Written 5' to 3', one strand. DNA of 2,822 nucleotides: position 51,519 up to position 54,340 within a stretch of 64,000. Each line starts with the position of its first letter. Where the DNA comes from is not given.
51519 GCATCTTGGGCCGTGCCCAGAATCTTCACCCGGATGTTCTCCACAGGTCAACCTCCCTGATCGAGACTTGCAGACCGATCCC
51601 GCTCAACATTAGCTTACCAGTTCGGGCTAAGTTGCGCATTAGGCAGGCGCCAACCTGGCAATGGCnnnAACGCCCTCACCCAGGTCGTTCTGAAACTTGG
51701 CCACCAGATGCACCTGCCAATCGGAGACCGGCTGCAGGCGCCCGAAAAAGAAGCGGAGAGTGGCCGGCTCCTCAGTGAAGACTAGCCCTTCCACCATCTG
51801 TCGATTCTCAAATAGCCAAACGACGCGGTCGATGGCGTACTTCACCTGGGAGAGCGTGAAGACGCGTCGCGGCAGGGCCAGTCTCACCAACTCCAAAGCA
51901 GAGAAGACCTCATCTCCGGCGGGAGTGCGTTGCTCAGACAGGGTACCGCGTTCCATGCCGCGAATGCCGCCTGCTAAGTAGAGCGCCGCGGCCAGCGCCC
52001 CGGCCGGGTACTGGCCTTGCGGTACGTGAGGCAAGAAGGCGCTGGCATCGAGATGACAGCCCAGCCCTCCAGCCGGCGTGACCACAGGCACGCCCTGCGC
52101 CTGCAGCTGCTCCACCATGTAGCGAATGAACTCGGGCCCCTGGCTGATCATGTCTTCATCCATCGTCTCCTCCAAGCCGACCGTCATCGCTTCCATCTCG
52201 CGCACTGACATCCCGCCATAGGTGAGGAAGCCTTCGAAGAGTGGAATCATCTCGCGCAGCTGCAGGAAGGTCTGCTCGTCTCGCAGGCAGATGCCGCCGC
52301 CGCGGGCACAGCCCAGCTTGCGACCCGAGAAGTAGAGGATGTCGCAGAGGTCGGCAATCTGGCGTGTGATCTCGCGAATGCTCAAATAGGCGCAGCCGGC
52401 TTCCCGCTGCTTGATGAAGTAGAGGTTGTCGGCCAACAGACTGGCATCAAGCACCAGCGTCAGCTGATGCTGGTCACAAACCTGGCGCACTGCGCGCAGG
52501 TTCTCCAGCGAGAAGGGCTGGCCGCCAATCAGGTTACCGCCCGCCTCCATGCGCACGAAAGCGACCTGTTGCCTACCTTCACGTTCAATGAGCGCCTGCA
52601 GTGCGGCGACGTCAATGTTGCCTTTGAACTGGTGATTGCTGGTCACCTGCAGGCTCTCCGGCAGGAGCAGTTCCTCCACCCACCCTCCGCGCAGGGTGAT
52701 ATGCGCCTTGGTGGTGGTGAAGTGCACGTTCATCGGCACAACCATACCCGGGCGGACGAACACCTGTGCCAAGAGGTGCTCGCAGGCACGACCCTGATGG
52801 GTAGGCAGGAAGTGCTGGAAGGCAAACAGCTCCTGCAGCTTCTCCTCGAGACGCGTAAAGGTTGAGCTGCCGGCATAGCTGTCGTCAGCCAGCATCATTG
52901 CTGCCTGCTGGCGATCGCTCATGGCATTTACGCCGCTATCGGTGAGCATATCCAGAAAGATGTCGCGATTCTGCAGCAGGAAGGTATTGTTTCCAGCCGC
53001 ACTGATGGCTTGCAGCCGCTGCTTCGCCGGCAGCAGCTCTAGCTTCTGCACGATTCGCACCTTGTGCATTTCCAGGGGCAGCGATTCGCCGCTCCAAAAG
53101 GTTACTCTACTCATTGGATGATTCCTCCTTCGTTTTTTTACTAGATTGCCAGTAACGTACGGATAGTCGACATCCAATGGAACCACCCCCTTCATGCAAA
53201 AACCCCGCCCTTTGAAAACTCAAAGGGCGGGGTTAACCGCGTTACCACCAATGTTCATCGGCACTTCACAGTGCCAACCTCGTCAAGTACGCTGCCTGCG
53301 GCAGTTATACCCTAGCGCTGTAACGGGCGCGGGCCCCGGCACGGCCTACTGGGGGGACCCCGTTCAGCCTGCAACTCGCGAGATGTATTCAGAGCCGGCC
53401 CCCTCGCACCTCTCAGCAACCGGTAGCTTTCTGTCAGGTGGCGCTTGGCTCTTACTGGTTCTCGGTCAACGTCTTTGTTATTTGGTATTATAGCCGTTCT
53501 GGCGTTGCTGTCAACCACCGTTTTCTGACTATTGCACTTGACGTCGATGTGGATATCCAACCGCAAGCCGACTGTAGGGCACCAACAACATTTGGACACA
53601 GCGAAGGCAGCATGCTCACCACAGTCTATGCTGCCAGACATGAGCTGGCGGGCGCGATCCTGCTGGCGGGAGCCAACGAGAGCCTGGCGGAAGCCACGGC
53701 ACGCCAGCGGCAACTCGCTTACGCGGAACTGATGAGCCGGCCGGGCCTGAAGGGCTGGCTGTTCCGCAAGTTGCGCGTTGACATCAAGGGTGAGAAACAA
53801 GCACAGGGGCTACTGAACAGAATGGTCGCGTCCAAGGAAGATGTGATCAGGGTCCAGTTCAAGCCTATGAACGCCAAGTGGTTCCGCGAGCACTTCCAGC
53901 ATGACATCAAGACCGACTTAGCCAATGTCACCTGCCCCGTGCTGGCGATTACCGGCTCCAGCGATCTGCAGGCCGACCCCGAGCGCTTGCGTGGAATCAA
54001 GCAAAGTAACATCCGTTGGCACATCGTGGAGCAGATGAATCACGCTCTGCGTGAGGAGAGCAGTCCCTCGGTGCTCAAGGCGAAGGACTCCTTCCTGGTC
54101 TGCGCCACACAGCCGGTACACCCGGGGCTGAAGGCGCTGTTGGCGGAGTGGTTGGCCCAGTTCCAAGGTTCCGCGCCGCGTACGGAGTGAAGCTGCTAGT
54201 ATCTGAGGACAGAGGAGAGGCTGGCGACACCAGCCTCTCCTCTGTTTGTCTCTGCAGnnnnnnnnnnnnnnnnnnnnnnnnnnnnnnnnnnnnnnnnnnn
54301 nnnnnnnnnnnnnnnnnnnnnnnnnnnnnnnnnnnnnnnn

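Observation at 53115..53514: T-box-like riboswitch leader with consensus promoter and terminator upstream of a tryptophanase/tyrosine phenol-lyase gene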

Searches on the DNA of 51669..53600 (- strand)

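Call 4: search_rna_families(source=window, start=53050, end=53600, threshold=evalue, max_evalue=10, show_alignments=5)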
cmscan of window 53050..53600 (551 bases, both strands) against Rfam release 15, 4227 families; matches with E-value up to 10: 7.
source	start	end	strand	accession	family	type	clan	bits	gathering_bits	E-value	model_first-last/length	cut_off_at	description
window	53220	53478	-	RF00230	T-box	Cis-reg; leader;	-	84.1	93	7.9e-19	1-219/219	no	T-box leader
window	53179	53236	+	RF02450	ncr1175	Gene; sRNA;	-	17.5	60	1.4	1-110/110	no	Bacillus sRNA ncr1175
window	53100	53157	-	RF03081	DUF805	Cis-reg;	CL00115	16.3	51.1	2.8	1-68/68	no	DUF805 RNA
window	53201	53235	+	RF00894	mir-790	Gene; miRNA;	-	15.4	63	4.3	19-53/70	no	mir-790 microRNA precursor family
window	53201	53234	-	RF01772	rnk_pseudo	Cis-reg; leader;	-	15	55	7.8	75-98/108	no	Pseudomonas rnk leader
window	53198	53233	-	RF00110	RybB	Gene; sRNA;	-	13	40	6.9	32-76/79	no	RybB RNA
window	53195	53305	-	RF02837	anti-hemB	Gene; sRNA;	-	12.2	49.5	4.7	1-81/81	no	Burkholderia RNA 7 (anti-hemB)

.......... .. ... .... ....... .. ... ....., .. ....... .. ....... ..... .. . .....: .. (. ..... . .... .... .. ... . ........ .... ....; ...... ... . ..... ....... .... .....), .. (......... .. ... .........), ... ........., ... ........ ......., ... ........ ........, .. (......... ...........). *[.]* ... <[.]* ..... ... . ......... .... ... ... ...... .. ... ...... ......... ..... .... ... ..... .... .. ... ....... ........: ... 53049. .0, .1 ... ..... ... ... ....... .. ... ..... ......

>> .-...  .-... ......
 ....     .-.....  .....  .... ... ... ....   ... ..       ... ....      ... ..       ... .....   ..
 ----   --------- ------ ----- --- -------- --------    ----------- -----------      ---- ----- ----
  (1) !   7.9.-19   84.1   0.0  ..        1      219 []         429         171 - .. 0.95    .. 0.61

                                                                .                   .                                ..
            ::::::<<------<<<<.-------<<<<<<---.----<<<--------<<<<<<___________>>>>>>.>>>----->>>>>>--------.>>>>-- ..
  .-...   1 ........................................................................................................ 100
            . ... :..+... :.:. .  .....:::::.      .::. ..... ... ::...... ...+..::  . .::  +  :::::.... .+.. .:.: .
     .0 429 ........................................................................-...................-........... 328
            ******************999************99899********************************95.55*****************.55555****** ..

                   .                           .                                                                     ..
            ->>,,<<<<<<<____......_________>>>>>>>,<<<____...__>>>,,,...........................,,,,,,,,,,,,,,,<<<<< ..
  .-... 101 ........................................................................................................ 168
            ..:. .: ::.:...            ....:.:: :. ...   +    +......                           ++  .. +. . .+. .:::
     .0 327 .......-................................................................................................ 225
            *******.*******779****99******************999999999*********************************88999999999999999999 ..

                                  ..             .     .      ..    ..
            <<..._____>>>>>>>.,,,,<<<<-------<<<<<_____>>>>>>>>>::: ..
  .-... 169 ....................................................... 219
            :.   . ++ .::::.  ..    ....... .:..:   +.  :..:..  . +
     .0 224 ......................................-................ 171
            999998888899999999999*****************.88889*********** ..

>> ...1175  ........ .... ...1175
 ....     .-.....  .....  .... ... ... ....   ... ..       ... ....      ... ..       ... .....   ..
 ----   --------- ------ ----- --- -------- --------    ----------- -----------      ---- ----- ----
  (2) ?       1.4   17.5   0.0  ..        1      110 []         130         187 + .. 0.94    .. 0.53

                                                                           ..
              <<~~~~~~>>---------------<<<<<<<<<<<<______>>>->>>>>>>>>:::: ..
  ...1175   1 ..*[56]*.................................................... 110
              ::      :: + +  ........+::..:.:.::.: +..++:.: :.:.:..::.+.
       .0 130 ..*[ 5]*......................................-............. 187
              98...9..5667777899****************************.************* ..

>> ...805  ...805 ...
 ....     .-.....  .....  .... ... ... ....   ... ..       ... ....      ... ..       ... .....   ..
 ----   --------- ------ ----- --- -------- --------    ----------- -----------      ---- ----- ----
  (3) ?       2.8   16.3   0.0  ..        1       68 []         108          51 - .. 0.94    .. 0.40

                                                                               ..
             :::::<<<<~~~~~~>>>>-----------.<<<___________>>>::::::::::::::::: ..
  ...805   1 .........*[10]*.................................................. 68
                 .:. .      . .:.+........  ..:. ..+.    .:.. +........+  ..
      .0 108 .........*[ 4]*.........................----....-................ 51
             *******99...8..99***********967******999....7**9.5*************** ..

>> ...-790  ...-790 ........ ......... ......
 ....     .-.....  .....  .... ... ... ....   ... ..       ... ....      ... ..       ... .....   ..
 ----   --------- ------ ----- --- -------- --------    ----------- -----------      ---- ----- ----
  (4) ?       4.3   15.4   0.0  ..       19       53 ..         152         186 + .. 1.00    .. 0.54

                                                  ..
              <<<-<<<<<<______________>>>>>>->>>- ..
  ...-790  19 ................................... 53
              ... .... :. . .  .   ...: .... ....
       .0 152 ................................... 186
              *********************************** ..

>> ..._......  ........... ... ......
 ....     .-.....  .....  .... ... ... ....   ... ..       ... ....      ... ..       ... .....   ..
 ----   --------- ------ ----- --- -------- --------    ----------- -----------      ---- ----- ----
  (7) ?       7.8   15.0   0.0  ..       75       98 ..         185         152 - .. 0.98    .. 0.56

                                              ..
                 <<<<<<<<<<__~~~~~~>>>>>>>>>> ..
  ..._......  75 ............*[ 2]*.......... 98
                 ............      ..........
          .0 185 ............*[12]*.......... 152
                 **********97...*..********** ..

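Call 31: search_rna_families(sources=[L001, L002, L004, L005, L013, L025, L030, L031, L033, L036, L037, L041, L047, L052, L053, L055, L057, L058], threshold=gathering)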
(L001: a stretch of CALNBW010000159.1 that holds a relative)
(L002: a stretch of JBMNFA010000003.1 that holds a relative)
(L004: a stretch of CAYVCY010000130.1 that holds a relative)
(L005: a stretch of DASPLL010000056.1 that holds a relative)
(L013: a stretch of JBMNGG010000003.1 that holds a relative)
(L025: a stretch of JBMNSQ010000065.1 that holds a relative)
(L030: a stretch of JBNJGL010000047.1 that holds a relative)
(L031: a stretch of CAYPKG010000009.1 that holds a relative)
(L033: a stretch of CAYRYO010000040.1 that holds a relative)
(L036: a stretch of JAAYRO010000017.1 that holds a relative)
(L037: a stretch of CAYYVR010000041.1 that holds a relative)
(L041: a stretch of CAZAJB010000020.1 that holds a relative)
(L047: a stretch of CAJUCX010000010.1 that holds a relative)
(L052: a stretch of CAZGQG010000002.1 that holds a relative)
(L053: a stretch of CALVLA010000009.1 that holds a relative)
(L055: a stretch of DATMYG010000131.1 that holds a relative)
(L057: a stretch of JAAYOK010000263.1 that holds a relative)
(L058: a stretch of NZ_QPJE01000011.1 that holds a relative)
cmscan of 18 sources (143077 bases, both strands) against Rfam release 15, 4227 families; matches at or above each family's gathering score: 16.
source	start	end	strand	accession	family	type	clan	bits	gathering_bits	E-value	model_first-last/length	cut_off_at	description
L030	3579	3809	+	RF00230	T-box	Cis-reg; leader;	-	154.2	93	1.9e-34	1-219/219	no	T-box leader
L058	3578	3807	+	RF00230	T-box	Cis-reg; leader;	-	144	93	7.6e-32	1-219/219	no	T-box leader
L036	3131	3364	+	RF00230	T-box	Cis-reg; leader;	-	138.4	93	2.2e-30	1-219/219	no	T-box leader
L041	3711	3957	+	RF00230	T-box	Cis-reg; leader;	-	130.8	93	2e-28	1-219/219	no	T-box leader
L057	187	432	+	RF00230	T-box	Cis-reg; leader;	-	127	93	1.9e-27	1-219/219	no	T-box leader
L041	2658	2894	-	RF00230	T-box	Cis-reg; leader;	-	121.9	93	3.8e-26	1-219/219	no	T-box leader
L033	3619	3874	+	RF00230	T-box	Cis-reg; leader;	-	118.6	93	2.7e-25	1-219/219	no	T-box leader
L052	3632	3884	+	RF00230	T-box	Cis-reg; leader;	-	114.5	93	3.1e-24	1-219/219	no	T-box leader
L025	118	381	+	RF00230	T-box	Cis-reg; leader;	-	112.4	93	1.1e-23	1-219/219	no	T-box leader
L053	3702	3937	+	RF00230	T-box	Cis-reg; leader;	-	111.3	93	2e-23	1-219/219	no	T-box leader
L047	3691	3931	+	RF00230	T-box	Cis-reg; leader;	-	109.2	93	7.1e-23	1-219/219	no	T-box leader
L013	3451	3711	+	RF00230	T-box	Cis-reg; leader;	-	107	93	2.6e-22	1-219/219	no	T-box leader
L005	3627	3889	+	RF00230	T-box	Cis-reg; leader;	-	99.1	93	2.9e-20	1-219/219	no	T-box leader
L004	2942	3203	+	RF00230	T-box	Cis-reg; leader;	-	94.5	93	4.4e-19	1-219/219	no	T-box leader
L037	392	676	+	RF00230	T-box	Cis-reg; leader;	-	94.2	93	5.3e-19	1-219/219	no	T-box leader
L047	6489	6560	+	RF00005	tRNA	Gene; tRNA;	CL00001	61.2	29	1.9e-10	1-71/71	no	tRNA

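Call 32: search_rna_families(sources=[L063, L065, L066, L067, L068, L069, L073, L075, L003, L006, L007, L009, L011, L018, L021], threshold=gathering)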
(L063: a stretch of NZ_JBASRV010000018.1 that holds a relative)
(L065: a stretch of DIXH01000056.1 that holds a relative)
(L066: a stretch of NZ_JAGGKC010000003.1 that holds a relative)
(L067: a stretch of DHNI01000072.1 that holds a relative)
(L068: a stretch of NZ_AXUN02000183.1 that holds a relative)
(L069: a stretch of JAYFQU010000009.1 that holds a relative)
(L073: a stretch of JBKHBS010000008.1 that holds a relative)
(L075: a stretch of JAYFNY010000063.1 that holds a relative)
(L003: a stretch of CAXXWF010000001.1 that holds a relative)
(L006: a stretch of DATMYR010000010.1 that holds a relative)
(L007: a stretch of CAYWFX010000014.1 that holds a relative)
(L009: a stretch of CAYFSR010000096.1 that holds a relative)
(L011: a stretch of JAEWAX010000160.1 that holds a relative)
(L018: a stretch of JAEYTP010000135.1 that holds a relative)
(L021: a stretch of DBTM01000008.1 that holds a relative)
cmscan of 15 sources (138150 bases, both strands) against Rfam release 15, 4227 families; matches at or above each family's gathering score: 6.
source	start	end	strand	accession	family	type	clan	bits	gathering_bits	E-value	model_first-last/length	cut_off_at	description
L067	3709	3955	+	RF00230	T-box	Cis-reg; leader;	-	135.4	93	1.3e-29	1-219/219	no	T-box leader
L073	512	739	+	RF00230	T-box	Cis-reg; leader;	-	131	93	1.7e-28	1-219/219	no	T-box leader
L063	3644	3898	+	RF00230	T-box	Cis-reg; leader;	-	124.8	93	6.8e-27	1-219/219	no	T-box leader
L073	3693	3939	+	RF00230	T-box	Cis-reg; leader;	-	104.8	93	9.2e-22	1-219/219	no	T-box leader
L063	5941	6035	-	RF01764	azaaromatic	Cis-reg; riboswitch;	-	67.3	45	6.6e-11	1-101/101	no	azaaromatic riboswitch aptamer (yjdF RNA)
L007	7779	7898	+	RF01055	Molybdenum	Cis-reg; riboswitch;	-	63.3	36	1.5e-12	1-135/135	no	Molybdenum/Tungsten riboswitch aptamer (Moco RNA motif)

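Call 36: search_rna_families(sources=[L073, L041, L067], threshold=evalue, max_evalue=0.001, show_alignments=6)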
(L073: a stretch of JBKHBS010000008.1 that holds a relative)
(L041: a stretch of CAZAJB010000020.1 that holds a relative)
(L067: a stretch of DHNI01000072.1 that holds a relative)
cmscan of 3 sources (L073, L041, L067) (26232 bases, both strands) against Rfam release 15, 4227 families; matches with E-value up to 0.001: 6.
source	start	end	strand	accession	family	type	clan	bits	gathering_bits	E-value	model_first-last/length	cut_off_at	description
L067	3709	3955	+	RF00230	T-box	Cis-reg; leader;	-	135.4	93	2.4e-30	1-219/219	no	T-box leader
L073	512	739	+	RF00230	T-box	Cis-reg; leader;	-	131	93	3.2e-29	1-219/219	no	T-box leader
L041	3711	3957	+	RF00230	T-box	Cis-reg; leader;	-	130.8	93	3.6e-29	1-219/219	no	T-box leader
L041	2658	2894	-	RF00230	T-box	Cis-reg; leader;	-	121.9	93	7e-27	1-219/219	no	T-box leader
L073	3693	3939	+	RF00230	T-box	Cis-reg; leader;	-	104.8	93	1.7e-22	1-219/219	no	T-box leader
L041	5539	5791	+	RF00230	T-box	Cis-reg; leader;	-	85.4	93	1.8e-17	1-219/219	no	T-box leader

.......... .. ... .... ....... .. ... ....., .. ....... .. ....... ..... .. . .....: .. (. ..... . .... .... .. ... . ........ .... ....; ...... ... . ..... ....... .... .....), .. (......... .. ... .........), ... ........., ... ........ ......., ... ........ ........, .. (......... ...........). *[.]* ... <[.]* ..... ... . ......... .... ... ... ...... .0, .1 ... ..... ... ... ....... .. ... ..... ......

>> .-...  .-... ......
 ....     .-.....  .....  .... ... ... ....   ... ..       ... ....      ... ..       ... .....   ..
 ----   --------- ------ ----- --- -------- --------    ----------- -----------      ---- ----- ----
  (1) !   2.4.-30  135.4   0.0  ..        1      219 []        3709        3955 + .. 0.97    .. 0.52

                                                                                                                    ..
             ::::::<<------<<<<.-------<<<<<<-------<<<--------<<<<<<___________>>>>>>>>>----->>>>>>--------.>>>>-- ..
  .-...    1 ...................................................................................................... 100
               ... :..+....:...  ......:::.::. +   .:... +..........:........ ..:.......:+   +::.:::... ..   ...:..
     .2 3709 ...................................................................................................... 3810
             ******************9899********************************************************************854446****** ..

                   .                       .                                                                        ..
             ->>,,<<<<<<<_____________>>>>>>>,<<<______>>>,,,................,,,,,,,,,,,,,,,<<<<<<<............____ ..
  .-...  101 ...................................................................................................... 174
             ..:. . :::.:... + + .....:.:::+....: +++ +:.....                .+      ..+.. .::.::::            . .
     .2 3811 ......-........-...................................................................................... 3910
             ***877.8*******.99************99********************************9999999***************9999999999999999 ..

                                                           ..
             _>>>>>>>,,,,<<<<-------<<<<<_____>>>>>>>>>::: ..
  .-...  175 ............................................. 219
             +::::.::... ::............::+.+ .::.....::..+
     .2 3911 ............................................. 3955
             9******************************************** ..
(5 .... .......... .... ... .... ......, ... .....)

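Call 55: search_rna_families(sources=[L031, L055, L001, L002, L065, L066, L069, L075], threshold=evalue, max_evalue=0.0001)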
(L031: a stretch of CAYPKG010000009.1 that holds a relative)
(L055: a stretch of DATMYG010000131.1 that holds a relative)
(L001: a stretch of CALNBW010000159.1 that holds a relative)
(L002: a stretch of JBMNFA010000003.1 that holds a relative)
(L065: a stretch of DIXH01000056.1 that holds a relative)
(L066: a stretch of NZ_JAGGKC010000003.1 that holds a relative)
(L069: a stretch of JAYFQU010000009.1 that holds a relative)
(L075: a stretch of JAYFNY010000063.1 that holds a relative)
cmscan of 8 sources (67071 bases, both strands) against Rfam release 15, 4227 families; matches with E-value up to 0.0001: 8.
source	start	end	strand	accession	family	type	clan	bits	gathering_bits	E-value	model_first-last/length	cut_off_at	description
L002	3630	3891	+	RF00230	T-box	Cis-reg; leader;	-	92.9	93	5.3e-19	1-219/219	no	T-box leader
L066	3613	3863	+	RF00230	T-box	Cis-reg; leader;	-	88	93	9.6e-18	1-219/219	no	T-box leader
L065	3615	3867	+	RF00230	T-box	Cis-reg; leader;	-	87.4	93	1.4e-17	1-219/219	no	T-box leader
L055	858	1125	+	RF00230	T-box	Cis-reg; leader;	-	87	93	1.8e-17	1-219/219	no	T-box leader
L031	3632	3905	+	RF00230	T-box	Cis-reg; leader;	-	84.5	93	7.7e-17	1-219/219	no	T-box leader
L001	3634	3893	+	RF00230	T-box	Cis-reg; leader;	-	78.1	93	3.5e-15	1-219/219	no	T-box leader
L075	3500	3803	+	RF00230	T-box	Cis-reg; leader;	-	68.4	93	1.1e-12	1-219/219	no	T-box leader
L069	3550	3859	+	RF00230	T-box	Cis-reg; leader;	-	60.2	93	1.4e-10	1-219/219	no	T-box leader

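Call 64: search_rna_families(sources=[L021, L040, L003, L008, L020, L011, L018], threshold=evalue, max_evalue=0.01, show_alignments=3)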
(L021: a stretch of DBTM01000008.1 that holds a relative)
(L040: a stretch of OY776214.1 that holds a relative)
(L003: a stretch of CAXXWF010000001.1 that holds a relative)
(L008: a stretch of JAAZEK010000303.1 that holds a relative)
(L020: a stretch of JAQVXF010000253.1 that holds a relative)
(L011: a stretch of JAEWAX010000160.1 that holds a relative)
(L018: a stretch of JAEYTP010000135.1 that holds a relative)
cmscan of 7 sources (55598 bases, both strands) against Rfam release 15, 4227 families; matches with E-value up to 0.01: 2.
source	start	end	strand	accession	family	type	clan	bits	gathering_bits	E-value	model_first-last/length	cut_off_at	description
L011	7139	7296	+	RF01731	TwoAYGGAY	Cis-reg;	CL00106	41.3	43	0.003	1-168/168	no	TwoAYGGAY RNA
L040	1546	1601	-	RF02746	AsrC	Gene; antisense;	-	23.4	111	0.0046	52-107/886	no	antisense RNA of rseC mRNA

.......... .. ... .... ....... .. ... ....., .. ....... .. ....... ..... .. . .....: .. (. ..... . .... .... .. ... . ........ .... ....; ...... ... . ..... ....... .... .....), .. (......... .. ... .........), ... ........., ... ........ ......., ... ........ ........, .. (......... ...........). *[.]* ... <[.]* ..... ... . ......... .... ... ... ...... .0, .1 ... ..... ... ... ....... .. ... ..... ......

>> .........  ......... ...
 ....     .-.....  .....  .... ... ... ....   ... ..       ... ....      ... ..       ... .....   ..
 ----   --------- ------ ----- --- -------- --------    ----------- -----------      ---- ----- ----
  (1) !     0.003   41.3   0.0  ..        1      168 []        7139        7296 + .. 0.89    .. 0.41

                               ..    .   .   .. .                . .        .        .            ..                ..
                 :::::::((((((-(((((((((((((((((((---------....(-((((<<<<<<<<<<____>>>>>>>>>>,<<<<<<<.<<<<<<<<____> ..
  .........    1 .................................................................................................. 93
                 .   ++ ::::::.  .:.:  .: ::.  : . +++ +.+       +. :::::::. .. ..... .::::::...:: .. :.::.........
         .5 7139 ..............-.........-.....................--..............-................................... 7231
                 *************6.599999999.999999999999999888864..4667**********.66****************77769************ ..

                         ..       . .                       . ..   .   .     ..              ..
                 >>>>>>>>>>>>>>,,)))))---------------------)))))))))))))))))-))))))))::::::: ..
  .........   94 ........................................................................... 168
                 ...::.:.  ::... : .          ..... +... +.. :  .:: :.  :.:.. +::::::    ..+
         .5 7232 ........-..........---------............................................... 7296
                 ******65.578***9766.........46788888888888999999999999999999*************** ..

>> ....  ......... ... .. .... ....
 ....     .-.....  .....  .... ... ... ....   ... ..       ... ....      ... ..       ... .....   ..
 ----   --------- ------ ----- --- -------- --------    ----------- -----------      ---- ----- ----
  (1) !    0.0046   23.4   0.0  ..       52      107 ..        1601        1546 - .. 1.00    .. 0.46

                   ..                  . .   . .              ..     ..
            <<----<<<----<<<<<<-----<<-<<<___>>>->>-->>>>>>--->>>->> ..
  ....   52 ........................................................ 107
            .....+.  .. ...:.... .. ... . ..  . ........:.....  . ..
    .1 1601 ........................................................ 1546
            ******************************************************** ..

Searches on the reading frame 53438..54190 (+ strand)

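Call 11: search_protein_families(library=ncbifam, proteins=[window:53438-54190:+])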
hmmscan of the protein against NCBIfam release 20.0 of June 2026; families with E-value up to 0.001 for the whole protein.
window:53438-54190:+ (250 aa): 1 family
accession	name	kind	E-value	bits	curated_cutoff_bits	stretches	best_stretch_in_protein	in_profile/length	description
NF041096.1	esterase_EstD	equivalog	0.00028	20.1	600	1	52-203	246-386/421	esterase EstD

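Call 12: search_protein_families(library=pfam, proteins=[window:53438-54190:+])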
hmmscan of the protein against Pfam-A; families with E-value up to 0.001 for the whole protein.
window:53438-54190:+ (250 aa): 1 family
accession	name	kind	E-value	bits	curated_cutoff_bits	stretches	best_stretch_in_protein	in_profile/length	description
PF12146.15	Hydrolase_4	-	3.2e-05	23.8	27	1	50-207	79-237/239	Serine aminopeptidase, S33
